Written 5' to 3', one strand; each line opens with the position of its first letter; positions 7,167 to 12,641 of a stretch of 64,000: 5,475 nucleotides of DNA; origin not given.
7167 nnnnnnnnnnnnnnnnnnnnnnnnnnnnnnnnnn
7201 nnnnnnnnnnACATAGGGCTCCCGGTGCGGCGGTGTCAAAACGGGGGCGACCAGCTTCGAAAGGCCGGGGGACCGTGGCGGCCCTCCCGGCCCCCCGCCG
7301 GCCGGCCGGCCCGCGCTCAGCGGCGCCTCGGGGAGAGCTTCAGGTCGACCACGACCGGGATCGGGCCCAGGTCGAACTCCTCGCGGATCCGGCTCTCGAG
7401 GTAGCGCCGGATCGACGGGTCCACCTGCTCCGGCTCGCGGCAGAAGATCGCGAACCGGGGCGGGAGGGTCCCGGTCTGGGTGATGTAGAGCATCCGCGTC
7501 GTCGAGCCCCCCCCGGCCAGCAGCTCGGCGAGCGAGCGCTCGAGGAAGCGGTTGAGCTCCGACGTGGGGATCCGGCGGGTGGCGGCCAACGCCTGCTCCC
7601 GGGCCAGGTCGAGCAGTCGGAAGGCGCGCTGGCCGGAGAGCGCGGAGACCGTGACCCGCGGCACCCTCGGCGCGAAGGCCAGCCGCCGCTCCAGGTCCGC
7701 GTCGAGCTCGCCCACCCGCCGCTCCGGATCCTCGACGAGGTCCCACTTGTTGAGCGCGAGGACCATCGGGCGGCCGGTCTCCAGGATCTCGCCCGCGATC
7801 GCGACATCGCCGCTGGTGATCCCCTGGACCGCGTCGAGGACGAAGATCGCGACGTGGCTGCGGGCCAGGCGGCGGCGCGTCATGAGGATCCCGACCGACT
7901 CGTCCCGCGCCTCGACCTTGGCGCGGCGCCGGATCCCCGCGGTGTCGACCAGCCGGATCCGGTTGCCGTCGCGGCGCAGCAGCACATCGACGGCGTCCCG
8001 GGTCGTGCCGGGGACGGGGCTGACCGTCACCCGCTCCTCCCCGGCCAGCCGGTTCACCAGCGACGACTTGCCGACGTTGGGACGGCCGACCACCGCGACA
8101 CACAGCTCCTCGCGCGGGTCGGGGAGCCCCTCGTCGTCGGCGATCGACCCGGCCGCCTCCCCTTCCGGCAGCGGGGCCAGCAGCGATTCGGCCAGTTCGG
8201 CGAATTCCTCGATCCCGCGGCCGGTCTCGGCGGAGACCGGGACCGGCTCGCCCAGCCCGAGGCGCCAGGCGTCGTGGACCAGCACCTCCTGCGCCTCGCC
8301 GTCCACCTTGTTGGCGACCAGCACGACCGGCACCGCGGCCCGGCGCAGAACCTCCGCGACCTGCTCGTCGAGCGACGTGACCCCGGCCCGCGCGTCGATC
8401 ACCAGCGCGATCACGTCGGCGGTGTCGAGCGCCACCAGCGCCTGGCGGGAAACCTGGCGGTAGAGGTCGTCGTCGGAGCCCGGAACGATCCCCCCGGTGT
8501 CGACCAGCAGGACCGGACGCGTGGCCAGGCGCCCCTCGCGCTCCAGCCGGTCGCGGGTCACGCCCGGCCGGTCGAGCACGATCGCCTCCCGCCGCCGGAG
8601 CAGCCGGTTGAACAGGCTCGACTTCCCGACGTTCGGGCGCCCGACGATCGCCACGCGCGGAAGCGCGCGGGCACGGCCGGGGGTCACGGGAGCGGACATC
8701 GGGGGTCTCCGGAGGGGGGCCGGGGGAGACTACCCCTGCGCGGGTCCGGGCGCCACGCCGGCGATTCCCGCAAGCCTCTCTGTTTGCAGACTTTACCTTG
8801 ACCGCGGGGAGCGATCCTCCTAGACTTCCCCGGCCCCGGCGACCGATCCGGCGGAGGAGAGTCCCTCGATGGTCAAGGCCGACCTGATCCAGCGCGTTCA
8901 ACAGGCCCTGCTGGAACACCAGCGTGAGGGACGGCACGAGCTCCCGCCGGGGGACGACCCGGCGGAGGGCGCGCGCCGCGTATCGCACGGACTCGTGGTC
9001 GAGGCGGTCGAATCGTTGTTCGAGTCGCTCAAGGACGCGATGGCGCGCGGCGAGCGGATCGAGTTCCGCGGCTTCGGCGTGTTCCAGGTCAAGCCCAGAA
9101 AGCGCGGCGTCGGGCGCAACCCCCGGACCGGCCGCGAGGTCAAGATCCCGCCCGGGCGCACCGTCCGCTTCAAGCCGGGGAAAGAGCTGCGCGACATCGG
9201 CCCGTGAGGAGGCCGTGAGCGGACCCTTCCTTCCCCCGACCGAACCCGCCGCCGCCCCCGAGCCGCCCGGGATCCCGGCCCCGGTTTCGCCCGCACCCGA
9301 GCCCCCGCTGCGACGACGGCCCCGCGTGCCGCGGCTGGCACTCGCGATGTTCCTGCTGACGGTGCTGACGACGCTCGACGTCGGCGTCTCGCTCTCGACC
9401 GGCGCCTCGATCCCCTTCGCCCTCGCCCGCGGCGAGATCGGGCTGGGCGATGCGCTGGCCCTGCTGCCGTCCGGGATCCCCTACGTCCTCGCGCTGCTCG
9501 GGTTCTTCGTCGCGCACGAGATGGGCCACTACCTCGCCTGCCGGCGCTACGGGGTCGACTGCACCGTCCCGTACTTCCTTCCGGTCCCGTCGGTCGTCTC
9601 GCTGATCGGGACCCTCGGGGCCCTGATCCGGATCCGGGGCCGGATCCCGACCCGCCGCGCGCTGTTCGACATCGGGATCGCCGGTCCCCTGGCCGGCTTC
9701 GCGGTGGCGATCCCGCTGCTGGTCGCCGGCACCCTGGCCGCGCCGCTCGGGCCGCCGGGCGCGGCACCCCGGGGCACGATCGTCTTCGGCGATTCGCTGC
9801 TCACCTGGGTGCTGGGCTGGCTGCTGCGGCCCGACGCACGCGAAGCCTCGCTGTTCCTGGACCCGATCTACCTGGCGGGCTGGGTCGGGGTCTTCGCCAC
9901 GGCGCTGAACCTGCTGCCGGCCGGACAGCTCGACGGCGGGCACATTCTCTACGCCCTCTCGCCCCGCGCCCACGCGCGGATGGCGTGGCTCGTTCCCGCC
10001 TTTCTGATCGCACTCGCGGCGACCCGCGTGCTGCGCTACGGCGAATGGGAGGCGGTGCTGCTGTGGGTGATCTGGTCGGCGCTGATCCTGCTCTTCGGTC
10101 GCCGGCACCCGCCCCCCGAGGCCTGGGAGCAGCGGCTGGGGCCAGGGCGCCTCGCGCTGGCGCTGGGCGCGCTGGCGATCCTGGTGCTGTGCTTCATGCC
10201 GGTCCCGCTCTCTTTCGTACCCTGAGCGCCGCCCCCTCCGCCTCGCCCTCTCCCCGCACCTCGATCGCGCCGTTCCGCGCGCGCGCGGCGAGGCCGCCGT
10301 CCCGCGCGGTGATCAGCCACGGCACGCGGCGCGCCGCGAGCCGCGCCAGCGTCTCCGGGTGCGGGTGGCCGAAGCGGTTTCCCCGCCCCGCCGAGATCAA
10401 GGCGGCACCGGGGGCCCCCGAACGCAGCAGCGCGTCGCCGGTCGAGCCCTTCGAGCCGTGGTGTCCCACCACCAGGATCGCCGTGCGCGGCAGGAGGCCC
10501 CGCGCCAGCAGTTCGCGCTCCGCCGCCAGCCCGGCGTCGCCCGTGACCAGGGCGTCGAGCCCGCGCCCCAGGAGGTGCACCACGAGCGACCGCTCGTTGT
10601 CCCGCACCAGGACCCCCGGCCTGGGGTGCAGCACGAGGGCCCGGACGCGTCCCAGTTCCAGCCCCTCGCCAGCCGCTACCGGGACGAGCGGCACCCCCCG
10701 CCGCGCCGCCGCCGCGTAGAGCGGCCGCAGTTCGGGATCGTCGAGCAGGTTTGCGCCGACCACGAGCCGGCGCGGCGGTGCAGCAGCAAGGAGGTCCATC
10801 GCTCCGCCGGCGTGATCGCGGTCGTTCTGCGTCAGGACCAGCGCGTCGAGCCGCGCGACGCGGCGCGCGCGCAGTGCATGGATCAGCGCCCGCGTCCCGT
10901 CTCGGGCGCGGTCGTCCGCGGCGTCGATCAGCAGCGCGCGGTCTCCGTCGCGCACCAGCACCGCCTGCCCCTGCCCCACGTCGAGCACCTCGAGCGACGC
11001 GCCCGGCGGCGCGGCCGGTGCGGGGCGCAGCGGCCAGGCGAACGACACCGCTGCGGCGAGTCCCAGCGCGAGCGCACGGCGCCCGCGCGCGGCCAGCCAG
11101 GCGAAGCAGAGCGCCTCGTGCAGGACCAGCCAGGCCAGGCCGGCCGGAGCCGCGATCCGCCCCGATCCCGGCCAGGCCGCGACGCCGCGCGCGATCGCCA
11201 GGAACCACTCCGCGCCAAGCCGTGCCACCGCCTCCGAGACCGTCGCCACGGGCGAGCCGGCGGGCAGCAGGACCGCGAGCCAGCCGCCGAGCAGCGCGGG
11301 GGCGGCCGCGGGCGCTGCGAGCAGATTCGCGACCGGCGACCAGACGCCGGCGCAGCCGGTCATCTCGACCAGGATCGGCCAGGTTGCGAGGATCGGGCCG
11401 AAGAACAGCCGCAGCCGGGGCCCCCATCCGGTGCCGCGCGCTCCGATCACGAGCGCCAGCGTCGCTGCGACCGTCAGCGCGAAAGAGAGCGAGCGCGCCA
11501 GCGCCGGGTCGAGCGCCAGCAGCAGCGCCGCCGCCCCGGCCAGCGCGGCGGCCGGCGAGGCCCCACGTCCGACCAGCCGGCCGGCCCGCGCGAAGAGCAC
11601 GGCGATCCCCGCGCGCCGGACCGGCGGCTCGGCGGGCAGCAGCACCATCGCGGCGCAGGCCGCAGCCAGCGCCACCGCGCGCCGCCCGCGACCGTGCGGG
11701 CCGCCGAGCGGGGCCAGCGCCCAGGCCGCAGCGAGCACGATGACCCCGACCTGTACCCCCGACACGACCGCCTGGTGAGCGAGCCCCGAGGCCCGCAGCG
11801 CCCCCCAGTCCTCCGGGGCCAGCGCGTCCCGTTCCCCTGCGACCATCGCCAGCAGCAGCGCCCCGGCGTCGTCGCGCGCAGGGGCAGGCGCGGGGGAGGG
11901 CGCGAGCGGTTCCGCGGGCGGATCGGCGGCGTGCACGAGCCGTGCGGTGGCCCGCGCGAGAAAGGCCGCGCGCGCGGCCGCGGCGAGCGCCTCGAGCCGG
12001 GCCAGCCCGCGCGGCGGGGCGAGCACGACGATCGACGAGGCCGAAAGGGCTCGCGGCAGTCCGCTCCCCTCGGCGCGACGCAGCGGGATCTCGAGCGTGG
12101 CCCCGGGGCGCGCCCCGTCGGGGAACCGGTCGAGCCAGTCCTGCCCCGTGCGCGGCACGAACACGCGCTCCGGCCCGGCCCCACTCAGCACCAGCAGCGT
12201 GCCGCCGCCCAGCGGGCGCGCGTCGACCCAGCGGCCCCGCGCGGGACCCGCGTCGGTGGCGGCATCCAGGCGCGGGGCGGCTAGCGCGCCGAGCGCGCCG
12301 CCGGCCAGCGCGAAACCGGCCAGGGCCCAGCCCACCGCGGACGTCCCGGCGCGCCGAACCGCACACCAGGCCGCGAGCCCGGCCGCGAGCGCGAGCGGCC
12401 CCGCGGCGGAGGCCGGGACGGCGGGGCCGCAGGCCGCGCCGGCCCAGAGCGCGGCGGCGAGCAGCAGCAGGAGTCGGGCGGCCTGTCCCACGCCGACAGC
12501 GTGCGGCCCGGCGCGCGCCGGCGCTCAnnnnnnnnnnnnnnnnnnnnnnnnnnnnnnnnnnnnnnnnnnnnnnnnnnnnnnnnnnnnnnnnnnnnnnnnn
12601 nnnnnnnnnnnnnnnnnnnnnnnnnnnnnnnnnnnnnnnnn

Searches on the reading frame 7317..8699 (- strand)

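Call 49: search_protein_families(library=pfam, proteins=[window:7317-8699:-], max_evalue=0.0001)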
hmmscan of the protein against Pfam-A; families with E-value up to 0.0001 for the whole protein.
window:7317-8699:- (460 aa): 12 families
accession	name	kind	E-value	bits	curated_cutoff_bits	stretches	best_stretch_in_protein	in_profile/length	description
PF01926.29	MMR_HSR1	-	9.4e-56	187.2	21.9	2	15-131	1-113/113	50S ribosome-binding GTPase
PF02421.24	FeoB_N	-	4e-30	104.8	27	2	201-340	3-134/156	Ferrous iron transport protein B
PF00009.33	GTP_EFTU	-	2.6e-19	70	26.5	2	275-366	87-182/188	Elongation factor Tu GTP binding domain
PF14714.11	KH_dom-like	-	7.4e-19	68.3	27.3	1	376-453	1-80/81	KH-domain-like of EngA bacterial GTPase enzymes, C-terminal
PF00350.29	Dynamin_N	-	2.9e-13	50.6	27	0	201-243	1-42/168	Dynamin family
PF04548.22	AIG1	-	2.1e-11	44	27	1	15-120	2-109/212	AIG1 family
PF03193.22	RsgA_GTPase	-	1.1e-08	35.6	30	0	200-231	108-139/174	RsgA GTPase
PF05621.17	TniB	-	4.2e-07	30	22.4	0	196-300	33-137/189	Bacterial TniB protein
PF00071.28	Ras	-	4.4e-07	30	21.6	0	16-140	2-122/162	Ras family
PF13401.12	AAA_22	-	5.2e-07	30.5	27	0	17-128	9-89/130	AAA domain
PF08477.19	Roc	-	5.3e-07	30.3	27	0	201-223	2-24/119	Ras of Complex, Roc, domain of DAPkinase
PF13671.12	AAA_33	-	3.5e-05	24.6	27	0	17-134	3-108/143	AAA domain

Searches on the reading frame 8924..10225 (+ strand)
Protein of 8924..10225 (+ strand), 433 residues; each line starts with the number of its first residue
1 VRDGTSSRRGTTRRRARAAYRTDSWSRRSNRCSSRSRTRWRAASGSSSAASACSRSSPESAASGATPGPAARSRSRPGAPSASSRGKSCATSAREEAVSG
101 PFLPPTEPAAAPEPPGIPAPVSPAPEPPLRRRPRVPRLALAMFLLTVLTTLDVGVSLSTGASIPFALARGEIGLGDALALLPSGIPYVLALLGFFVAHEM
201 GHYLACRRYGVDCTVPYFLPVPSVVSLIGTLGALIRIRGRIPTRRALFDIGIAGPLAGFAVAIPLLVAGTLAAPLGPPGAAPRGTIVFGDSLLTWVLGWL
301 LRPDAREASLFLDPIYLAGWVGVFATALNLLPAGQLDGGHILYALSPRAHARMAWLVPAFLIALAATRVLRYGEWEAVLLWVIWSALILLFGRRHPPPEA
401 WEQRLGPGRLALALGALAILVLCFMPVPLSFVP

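Call 77: search_protein_families(library=pfam, proteins=[window:8924-10225:+], max_evalue=0.0001)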
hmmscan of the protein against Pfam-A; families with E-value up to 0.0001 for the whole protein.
window:8924-10225:+ (433 aa): 1 family
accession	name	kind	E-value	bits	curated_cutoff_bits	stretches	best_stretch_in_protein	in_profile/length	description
PF02163.28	Peptidase_M50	-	1.9e-19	70.3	27.2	1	188-349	3-197/221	Peptidase family M50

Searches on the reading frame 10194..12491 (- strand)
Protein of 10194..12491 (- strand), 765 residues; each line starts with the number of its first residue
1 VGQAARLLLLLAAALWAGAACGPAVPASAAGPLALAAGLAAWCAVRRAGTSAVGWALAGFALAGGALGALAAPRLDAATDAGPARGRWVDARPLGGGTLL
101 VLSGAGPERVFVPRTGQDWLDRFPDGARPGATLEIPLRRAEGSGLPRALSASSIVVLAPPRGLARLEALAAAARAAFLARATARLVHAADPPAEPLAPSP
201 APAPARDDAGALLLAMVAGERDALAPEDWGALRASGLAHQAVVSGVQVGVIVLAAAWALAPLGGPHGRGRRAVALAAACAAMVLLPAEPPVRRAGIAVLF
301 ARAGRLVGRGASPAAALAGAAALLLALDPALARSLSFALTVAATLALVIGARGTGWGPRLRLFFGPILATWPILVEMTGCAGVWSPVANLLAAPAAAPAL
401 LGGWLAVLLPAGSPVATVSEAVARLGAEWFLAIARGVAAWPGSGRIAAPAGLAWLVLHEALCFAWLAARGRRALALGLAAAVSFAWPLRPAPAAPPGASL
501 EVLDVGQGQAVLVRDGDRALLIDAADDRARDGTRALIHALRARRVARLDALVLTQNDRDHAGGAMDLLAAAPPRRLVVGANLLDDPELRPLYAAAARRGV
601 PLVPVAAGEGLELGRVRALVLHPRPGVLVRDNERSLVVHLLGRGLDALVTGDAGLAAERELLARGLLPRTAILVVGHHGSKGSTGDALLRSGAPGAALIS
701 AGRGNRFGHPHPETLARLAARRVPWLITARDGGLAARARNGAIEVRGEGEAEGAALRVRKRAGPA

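Call 77: search_protein_families(library=pfam, proteins=[window:10194-12491:-], max_evalue=0.0001)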
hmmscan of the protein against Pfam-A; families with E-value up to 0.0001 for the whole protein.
window:10194-12491:- (765 aa): 3 families
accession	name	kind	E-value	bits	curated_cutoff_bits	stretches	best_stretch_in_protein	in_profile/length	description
PF03772.21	Competence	-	1.9e-25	90.2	23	1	216-466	1-265/270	Competence protein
PF00753.33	Lactamase_B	-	6.7e-13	49.4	22.7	1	504-702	2-195/196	Metallo-beta-lactamase superfamily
PF12706.13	Lactamase_B_2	-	2.1e-06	27.9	27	1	519-657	2-147/200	Beta-lactamase superfamily domain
